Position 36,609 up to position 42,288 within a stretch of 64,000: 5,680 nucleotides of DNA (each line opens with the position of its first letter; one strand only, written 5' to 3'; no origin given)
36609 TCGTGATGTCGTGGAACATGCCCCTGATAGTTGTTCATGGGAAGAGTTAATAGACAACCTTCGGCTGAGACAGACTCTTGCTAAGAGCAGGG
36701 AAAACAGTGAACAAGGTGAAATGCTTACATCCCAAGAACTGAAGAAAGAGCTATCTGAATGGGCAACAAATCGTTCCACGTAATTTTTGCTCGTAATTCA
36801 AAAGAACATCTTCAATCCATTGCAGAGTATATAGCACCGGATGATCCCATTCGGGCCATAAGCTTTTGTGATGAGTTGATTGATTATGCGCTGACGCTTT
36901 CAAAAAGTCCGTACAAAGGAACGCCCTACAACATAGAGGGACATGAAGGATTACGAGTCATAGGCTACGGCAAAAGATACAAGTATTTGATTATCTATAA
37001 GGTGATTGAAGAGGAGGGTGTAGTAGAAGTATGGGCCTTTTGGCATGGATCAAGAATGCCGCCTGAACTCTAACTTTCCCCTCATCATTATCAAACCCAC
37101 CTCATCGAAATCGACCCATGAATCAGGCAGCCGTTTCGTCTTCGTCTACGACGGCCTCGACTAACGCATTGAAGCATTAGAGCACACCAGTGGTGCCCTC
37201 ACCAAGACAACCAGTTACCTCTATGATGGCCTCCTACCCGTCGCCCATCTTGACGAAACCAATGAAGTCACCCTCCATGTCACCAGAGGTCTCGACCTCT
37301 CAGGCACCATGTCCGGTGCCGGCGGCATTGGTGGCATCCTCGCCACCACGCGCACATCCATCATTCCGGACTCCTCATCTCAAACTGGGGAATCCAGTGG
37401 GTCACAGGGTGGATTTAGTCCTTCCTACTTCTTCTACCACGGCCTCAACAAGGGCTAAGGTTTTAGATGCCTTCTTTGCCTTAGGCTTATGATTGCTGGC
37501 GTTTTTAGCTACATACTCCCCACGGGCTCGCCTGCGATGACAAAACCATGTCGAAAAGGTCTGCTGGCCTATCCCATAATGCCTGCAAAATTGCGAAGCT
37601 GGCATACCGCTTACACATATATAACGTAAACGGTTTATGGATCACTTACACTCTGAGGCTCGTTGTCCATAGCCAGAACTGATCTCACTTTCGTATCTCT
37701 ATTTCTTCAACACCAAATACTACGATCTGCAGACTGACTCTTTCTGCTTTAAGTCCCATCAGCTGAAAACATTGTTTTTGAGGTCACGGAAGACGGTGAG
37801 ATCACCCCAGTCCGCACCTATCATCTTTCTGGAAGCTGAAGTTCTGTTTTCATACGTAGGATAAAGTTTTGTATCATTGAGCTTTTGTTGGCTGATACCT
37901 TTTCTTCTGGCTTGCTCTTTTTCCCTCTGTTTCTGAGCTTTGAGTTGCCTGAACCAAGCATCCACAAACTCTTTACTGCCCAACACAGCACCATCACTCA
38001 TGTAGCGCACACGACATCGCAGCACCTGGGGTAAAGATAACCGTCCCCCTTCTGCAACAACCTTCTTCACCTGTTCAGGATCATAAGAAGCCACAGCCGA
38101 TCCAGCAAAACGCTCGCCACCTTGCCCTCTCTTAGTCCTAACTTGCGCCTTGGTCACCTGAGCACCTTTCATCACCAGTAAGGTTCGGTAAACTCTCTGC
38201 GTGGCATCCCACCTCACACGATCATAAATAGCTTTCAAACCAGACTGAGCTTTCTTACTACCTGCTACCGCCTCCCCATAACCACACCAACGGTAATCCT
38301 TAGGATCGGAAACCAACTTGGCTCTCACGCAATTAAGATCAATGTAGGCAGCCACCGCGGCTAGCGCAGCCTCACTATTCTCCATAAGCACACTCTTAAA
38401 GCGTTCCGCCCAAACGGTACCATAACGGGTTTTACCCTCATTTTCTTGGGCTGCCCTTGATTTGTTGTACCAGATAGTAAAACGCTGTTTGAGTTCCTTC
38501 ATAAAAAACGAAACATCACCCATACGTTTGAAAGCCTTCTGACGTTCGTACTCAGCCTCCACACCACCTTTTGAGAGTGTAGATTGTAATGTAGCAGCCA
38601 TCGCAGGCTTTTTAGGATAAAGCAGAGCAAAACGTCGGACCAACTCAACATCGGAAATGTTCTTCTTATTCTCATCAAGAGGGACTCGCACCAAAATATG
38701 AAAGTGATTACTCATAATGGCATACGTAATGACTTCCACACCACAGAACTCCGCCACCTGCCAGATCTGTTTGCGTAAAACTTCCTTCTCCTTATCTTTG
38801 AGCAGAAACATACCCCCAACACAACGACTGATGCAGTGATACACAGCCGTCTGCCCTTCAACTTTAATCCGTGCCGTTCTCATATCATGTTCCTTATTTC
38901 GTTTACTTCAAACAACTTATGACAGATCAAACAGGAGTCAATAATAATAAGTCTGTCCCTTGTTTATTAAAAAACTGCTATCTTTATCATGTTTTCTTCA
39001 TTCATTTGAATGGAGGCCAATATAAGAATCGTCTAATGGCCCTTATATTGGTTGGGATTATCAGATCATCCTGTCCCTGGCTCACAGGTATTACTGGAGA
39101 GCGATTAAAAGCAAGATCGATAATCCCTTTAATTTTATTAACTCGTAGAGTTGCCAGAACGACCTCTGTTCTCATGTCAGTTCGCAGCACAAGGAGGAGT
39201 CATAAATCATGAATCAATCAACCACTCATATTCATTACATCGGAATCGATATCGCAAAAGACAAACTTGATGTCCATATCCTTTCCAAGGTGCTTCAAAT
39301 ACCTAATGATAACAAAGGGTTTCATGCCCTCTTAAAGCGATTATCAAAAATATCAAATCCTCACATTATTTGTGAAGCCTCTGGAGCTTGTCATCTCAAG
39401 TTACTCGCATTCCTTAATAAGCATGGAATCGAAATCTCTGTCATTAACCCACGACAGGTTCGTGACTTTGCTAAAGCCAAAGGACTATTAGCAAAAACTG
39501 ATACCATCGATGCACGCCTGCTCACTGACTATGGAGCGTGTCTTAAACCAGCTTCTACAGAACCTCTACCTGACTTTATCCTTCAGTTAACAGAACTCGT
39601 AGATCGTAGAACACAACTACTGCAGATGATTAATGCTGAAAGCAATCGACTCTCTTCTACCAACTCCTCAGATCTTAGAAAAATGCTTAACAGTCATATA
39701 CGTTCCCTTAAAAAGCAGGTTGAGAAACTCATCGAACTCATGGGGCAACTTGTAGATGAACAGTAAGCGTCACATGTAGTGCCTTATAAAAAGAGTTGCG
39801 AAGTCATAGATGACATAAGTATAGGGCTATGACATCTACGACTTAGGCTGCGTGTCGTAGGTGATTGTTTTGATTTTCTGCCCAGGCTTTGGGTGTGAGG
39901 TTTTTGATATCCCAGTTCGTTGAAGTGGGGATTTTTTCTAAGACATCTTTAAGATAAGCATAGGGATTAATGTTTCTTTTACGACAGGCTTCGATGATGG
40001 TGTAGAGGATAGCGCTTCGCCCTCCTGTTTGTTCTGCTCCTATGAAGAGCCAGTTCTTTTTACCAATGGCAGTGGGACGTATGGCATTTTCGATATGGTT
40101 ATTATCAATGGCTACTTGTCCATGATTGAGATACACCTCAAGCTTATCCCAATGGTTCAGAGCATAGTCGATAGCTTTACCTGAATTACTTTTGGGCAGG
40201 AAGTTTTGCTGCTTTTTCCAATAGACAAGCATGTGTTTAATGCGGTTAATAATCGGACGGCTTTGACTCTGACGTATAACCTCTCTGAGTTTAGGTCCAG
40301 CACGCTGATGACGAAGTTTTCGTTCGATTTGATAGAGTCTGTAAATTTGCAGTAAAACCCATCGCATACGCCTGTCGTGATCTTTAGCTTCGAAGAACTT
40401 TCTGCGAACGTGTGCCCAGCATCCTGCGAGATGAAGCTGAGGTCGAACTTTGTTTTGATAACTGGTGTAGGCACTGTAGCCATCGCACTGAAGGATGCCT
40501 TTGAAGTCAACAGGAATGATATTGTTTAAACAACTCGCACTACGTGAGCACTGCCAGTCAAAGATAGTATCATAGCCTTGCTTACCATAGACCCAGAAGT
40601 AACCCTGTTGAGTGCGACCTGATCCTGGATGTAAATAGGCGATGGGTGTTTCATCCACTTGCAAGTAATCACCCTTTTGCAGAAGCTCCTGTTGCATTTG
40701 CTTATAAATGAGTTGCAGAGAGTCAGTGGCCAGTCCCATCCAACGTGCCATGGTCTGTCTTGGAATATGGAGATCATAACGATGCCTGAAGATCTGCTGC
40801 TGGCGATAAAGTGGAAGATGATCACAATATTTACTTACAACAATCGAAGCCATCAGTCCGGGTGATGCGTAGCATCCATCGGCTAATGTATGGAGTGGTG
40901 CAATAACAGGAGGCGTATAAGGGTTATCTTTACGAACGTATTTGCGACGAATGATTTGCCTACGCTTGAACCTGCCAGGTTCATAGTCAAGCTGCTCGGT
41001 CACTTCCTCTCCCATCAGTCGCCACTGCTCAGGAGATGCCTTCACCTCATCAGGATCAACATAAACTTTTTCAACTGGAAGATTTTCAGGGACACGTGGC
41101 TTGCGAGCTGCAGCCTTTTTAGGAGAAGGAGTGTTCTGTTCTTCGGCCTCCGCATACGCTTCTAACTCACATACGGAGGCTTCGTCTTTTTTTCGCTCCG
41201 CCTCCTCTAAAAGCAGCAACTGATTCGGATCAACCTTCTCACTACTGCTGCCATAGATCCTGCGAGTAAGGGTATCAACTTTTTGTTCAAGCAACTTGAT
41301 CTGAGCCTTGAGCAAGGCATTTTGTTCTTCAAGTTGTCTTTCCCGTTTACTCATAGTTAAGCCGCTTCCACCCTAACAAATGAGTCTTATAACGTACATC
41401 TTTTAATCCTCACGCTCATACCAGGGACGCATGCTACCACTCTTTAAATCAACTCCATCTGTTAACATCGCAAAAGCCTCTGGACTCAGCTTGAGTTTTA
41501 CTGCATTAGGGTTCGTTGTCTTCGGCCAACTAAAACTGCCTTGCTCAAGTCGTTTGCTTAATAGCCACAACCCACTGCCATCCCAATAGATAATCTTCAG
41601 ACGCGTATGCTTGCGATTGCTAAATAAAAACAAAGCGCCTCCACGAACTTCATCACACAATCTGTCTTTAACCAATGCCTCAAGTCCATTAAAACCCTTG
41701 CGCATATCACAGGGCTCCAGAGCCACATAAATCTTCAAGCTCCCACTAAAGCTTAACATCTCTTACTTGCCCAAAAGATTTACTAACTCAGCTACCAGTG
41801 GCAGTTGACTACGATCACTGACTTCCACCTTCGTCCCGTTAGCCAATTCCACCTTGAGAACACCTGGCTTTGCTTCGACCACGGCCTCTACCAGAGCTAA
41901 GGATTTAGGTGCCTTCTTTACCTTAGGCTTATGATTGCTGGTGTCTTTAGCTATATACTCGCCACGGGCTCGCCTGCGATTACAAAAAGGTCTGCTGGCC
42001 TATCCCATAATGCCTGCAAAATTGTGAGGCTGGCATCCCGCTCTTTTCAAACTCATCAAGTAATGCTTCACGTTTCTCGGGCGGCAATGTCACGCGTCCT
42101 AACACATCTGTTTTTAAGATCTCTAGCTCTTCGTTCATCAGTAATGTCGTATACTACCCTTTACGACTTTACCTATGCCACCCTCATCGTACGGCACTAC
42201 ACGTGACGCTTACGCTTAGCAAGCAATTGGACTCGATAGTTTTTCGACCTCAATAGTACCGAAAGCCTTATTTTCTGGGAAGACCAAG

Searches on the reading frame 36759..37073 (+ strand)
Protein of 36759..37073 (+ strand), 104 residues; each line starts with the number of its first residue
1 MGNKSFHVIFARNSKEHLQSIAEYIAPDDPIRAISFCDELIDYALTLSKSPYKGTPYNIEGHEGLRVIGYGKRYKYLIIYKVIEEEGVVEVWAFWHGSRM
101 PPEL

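Call 93: search_protein_families(library=pfam, proteins=[window:36759-37073:+], max_evalue=0.01)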
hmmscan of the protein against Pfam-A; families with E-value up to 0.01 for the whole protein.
window:36759-37073:+ (104 aa): 1 family
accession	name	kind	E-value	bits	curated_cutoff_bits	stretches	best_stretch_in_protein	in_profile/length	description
PF05016.21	ParE_toxin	-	3.8e-13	50.3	23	1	8-100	1-88/89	ParE toxin of type II toxin-antitoxin system, parDE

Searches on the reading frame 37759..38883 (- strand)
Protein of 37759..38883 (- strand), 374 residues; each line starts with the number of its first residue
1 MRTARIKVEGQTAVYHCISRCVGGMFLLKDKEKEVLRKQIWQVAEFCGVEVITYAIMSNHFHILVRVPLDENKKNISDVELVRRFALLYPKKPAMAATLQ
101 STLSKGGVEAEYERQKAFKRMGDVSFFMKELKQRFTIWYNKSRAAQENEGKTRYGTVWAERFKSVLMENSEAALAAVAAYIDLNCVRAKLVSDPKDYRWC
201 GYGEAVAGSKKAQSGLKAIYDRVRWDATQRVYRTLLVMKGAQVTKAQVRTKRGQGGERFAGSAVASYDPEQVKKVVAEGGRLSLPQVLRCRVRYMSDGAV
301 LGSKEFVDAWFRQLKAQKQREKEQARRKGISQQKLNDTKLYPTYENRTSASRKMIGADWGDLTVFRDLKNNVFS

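Call 9: search_protein_families(library=pfam, proteins=[window:37759-38883:-], max_evalue=0.001)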
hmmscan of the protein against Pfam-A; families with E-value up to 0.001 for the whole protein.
window:37759-38883:- (374 aa): 1 family
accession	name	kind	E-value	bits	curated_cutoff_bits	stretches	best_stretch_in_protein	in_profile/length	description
PF01797.21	Y1_Tnp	-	1.1e-09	38.9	23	1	14-69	6-61/121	Transposase IS200 like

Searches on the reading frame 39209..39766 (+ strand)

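Call 9: search_protein_families(library=pfam, proteins=[window:39209-39766:+], max_evalue=0.001)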
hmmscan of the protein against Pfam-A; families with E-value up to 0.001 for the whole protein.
window:39209-39766:+ (185 aa): 1 family
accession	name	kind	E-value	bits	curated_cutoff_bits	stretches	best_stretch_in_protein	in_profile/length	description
PF01548.23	DEDD_Tnp_IS110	-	7.2e-25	88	29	1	11-150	1-148/155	Transposase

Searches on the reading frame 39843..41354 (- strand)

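Call 9: search_protein_families(library=pfam, proteins=[window:39843-41354:-], max_evalue=0.001)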
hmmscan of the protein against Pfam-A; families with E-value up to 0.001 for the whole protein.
window:39843-41354:- (503 aa): 4 families
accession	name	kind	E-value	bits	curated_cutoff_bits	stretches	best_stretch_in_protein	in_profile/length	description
PF03050.20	DDE_Tnp_IS66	-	5.9e-83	279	23.1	1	161-443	2-281/284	Transposase IS66 family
PF13007.12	LZ_Tnp_IS66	-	3.6e-10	40.9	22.9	1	22-97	2-71/71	Transposase C of IS166 homeodomain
PF13817.11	DDE_Tnp_IS66_C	-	1.3e-09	38.5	30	1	452-488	1-38/39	IS66 C-terminal element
PF13005.12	zf-IS66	-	0.00019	22.2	27.3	1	114-139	14-40/46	zinc-finger binding domain of transposase IS66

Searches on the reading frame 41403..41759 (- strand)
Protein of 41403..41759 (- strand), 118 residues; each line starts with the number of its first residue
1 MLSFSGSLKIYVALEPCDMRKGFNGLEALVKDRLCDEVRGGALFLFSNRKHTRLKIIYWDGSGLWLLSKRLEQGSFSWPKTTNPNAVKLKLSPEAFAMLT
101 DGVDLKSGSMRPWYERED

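Call 9: search_protein_families(library=pfam, proteins=[window:41403-41759:-], max_evalue=0.001)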
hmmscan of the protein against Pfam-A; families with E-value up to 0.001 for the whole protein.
window:41403-41759:- (118 aa): 1 family
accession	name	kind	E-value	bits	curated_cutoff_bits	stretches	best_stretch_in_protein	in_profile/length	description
PF05717.18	TnpB_IS66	-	1.1e-31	109.2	26.6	1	9-107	2-98/101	IS66 Orf2 like protein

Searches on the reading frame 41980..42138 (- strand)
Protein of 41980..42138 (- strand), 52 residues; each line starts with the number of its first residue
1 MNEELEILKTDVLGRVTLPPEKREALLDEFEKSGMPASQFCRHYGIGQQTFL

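Call 93: search_protein_families(library=pfam, proteins=[window:41980-42138:-], max_evalue=0.01)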
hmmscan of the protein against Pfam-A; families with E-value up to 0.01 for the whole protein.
window:41980-42138:- (52 aa): 0 families

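Call 95: search_protein_families(library=ncbifam, proteins=[window:41980-42138:-], max_evalue=1)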
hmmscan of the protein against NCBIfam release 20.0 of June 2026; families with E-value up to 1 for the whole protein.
window:41980-42138:- (52 aa): 3 families
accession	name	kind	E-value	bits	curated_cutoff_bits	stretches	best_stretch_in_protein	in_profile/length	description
NF047593.1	IS66_ISAeme5_TnpA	equivalog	0.001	19.5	28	1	24-51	7-34/79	IS66 family insertion sequence element accessory protein TnpA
TIGR04111.1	BcepMu_gp16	hypoth_equivalog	0.056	13.4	34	1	26-49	5-28/55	phage-associated protein, BcepMu gp16 family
NF033516.0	transpos_IS3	equivalog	0.12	11.6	160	1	22-51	2-31/369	IS3 family transposase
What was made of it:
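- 39843..42138 (-): IS66-family element inserted 77 nt downstream of g6. This is context, not part of the module. TnpA-like ORF at 41980-42138, E = 0.001 (call 95).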
